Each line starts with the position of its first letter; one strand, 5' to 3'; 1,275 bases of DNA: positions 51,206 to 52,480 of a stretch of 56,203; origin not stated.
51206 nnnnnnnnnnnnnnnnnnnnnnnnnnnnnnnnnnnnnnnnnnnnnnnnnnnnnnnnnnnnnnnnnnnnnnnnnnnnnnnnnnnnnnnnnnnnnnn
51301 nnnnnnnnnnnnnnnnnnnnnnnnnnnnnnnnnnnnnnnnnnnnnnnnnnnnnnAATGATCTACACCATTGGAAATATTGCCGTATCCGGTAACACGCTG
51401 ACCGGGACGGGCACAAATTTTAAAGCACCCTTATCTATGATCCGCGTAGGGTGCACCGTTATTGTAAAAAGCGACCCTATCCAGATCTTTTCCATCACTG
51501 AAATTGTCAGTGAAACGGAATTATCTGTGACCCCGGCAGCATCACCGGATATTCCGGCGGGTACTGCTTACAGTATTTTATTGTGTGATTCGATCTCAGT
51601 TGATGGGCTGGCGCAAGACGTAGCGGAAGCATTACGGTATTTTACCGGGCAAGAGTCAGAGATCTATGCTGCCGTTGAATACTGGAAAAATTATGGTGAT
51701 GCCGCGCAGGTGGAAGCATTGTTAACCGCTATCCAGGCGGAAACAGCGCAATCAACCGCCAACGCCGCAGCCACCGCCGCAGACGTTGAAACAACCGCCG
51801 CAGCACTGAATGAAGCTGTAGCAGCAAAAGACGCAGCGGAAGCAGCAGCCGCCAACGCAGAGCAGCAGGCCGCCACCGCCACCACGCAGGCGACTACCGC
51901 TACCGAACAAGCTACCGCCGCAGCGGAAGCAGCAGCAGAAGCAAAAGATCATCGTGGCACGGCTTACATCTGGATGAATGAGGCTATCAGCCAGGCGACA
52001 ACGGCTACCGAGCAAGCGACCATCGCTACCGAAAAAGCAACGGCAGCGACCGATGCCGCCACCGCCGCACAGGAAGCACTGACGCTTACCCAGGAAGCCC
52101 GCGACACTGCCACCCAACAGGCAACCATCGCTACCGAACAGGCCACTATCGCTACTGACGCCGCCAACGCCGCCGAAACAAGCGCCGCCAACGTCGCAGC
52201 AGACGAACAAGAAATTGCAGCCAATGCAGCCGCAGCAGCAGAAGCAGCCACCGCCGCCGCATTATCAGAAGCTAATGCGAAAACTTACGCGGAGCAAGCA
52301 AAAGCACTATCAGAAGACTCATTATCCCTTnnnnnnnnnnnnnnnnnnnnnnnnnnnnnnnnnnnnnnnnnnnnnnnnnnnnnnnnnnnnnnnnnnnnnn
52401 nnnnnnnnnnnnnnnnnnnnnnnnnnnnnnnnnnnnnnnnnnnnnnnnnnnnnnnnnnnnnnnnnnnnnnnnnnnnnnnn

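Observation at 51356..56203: Very long side tail fibre with Ala/Thr-rich repeats, a duplicated domain and a self-cleaving chaperone-type C-terminus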

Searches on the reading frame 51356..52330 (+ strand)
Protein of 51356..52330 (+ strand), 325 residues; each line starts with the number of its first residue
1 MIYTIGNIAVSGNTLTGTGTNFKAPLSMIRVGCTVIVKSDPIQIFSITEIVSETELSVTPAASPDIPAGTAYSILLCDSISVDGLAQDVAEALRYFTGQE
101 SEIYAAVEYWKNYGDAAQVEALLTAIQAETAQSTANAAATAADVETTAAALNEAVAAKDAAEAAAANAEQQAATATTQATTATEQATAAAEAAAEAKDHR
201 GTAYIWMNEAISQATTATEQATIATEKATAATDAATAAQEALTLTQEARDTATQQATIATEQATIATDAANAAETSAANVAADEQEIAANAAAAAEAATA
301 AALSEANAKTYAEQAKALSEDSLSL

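Call 55: search_protein_families(library=pfam, proteins=[window:51356-52330:+], max_evalue=5)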
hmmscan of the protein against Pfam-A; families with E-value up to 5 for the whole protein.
window:51356-52330:+ (325 aa): 0 families
